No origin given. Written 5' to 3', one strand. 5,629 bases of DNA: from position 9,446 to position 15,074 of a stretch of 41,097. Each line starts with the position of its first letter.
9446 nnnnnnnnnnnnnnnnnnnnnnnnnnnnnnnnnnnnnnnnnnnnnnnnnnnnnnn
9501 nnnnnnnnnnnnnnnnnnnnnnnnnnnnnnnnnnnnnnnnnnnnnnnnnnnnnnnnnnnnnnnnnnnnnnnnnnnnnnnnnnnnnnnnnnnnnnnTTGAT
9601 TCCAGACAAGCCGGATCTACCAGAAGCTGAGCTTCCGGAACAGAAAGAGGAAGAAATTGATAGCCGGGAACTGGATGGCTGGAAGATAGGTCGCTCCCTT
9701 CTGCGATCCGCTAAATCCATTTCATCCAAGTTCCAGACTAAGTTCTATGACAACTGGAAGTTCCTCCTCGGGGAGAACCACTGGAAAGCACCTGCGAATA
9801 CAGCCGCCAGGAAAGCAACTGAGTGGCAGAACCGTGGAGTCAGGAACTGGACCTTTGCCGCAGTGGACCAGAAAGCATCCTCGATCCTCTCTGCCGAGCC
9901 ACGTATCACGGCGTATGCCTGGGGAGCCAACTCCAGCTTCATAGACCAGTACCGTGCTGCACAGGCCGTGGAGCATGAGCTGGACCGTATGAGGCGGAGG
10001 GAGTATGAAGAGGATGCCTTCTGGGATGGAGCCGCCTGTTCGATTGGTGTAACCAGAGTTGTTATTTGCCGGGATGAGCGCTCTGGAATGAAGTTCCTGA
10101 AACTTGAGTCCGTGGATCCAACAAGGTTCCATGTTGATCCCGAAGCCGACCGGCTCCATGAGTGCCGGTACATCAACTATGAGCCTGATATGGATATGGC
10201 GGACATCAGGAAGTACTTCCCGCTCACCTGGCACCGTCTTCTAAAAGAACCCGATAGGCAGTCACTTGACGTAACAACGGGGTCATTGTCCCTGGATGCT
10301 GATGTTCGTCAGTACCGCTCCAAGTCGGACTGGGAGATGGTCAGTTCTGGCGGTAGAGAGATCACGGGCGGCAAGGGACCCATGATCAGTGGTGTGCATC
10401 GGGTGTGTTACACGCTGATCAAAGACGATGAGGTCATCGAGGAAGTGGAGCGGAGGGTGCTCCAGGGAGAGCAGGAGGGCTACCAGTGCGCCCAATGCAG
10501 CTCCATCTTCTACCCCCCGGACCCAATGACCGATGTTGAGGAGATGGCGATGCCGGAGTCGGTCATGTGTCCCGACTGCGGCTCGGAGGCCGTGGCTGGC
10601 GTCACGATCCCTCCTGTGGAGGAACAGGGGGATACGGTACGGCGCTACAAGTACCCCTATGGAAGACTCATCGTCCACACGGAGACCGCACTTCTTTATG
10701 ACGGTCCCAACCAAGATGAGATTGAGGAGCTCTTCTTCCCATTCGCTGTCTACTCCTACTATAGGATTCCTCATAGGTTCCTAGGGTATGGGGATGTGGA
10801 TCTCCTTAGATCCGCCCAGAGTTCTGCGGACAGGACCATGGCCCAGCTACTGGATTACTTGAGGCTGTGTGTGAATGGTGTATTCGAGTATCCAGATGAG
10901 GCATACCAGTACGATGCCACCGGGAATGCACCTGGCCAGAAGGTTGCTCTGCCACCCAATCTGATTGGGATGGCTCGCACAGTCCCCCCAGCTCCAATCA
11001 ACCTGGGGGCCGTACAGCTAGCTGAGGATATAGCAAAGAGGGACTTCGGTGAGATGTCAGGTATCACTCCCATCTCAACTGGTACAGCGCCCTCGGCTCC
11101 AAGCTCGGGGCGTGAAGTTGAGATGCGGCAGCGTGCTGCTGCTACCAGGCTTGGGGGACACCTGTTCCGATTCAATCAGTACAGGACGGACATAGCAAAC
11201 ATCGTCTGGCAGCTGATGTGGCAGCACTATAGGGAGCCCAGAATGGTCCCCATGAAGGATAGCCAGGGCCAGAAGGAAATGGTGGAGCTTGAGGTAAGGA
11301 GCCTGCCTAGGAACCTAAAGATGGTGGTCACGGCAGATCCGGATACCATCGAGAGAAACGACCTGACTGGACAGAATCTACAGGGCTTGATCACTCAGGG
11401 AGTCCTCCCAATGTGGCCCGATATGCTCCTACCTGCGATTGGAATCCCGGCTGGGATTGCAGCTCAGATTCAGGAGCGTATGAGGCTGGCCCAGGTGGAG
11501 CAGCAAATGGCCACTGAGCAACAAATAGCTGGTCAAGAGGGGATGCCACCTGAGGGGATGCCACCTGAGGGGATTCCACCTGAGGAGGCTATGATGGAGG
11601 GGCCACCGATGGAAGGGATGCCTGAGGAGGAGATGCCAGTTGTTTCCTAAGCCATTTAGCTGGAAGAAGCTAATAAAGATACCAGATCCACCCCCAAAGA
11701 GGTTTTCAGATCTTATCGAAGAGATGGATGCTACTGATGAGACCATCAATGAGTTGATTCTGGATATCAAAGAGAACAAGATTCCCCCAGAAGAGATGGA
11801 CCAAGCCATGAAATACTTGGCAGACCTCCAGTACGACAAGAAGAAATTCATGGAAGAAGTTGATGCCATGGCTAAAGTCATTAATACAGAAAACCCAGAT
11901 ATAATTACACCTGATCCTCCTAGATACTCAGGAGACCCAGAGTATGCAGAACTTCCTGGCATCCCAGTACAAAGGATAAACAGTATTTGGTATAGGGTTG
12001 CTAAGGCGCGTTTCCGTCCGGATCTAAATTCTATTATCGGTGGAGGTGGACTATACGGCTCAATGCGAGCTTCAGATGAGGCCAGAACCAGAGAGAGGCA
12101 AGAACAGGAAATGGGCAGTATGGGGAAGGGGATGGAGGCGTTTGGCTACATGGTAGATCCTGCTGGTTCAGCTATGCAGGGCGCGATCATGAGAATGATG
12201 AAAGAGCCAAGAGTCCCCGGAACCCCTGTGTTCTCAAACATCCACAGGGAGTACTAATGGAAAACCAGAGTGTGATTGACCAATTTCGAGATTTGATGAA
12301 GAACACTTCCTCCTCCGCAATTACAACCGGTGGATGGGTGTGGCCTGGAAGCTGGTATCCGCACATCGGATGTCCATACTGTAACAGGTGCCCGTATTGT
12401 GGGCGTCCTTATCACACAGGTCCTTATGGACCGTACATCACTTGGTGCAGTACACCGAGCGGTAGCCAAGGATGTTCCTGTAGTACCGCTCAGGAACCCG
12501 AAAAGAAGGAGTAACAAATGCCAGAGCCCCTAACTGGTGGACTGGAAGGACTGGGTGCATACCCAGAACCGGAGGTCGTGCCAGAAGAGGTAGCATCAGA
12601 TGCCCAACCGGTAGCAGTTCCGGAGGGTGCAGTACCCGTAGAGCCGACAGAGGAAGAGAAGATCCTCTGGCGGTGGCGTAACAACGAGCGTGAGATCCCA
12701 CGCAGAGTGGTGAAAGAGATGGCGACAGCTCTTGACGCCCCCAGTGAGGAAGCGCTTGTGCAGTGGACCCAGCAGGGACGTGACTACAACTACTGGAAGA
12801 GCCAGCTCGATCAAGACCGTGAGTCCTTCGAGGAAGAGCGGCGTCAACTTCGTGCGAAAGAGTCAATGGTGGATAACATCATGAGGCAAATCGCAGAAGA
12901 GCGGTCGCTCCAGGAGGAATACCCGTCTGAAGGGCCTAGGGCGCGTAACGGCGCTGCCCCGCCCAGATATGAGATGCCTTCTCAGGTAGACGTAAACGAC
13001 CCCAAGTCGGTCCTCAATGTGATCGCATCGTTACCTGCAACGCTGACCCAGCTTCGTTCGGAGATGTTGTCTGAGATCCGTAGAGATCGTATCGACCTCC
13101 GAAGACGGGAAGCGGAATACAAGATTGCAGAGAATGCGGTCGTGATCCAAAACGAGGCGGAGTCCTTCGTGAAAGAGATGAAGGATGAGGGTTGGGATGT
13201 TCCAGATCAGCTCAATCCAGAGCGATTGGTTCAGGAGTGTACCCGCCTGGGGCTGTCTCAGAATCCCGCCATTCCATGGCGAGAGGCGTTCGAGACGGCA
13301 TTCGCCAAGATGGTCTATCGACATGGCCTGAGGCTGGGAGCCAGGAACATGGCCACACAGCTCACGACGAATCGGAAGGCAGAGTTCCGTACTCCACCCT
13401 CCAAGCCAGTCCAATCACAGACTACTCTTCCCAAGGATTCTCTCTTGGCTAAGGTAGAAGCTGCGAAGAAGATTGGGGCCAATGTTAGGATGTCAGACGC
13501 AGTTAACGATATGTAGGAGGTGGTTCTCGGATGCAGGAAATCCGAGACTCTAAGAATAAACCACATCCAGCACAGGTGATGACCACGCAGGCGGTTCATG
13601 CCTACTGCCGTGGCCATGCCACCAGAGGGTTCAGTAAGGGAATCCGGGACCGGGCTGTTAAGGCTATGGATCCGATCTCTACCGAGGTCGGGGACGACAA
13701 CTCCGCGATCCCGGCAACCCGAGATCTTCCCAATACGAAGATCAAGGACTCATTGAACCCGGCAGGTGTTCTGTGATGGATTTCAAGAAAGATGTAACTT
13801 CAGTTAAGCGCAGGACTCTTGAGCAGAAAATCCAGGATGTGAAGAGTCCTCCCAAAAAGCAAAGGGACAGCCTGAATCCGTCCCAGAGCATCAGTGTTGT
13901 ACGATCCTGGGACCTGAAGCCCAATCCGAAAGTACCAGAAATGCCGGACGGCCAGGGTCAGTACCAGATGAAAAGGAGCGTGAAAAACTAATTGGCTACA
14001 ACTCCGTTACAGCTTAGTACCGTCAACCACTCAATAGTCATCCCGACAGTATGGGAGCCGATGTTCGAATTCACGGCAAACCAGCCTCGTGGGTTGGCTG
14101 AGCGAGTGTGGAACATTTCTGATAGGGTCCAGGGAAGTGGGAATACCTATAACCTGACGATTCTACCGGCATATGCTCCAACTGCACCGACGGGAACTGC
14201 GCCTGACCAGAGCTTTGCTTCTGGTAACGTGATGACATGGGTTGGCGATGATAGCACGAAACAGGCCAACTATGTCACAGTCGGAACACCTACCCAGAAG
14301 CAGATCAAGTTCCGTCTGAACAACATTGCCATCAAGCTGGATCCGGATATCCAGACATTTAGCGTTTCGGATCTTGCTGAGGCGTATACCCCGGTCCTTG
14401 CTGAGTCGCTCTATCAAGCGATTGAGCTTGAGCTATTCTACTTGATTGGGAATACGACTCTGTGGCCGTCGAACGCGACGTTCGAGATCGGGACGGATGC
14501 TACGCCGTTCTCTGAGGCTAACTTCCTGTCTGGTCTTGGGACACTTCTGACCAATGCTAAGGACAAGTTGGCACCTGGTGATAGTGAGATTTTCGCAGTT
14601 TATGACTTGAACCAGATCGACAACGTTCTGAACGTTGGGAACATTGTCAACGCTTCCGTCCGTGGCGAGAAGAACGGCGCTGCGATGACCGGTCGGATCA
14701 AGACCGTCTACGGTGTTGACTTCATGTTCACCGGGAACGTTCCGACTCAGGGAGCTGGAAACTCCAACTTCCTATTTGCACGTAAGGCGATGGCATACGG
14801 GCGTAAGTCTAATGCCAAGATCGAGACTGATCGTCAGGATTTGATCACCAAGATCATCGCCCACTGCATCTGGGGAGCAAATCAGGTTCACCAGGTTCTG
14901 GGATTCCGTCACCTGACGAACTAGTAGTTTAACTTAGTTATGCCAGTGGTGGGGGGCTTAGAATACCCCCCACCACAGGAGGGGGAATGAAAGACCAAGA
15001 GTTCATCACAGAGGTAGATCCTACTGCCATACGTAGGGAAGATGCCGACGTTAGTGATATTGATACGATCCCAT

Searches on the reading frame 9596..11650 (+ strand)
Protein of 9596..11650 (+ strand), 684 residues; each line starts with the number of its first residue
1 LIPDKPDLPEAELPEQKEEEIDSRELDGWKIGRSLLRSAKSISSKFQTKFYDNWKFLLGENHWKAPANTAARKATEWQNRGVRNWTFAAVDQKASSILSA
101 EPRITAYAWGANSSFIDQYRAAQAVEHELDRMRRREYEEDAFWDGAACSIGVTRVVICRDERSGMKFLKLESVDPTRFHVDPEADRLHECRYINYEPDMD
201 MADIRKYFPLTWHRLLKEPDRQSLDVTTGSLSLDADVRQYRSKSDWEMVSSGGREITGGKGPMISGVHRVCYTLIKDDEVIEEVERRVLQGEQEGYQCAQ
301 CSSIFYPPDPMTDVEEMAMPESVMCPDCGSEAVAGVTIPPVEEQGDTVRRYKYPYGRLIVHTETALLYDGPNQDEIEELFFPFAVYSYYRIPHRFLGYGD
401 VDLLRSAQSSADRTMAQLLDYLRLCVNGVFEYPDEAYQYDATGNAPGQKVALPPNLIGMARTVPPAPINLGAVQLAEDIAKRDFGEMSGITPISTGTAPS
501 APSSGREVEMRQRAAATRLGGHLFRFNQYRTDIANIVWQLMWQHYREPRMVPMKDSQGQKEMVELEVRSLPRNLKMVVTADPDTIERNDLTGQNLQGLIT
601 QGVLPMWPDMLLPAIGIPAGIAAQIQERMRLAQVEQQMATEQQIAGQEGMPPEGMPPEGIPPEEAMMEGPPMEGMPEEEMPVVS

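Call 110: search_protein_families(library=pfam, proteins=[window:9596-11650:+], max_evalue=0.001)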
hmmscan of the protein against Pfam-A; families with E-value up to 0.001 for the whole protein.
window:9596-11650:+ (684 aa): 2 families
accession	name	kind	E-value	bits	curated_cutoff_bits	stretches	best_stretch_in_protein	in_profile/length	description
PF16510.12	P22_portal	-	8.3e-15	54.7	26.1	1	47-645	15-568/594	Phage P22-like portal protein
PF23899.1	SU10_portal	-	2.2e-14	53.3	30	1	376-582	309-510/593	Phage SU10 portal protein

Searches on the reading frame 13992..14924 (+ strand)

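Call 109: search_protein_families(library=pfam, proteins=[window:13992-14924:+], max_evalue=0.001)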
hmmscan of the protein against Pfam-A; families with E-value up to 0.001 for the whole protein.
window:13992-14924:+ (310 aa): 1 family
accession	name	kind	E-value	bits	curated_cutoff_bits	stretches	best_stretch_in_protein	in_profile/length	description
PF19821.5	Phage_capsid_2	-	0.00032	20.5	25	1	193-304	168-285/293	Phage capsid protein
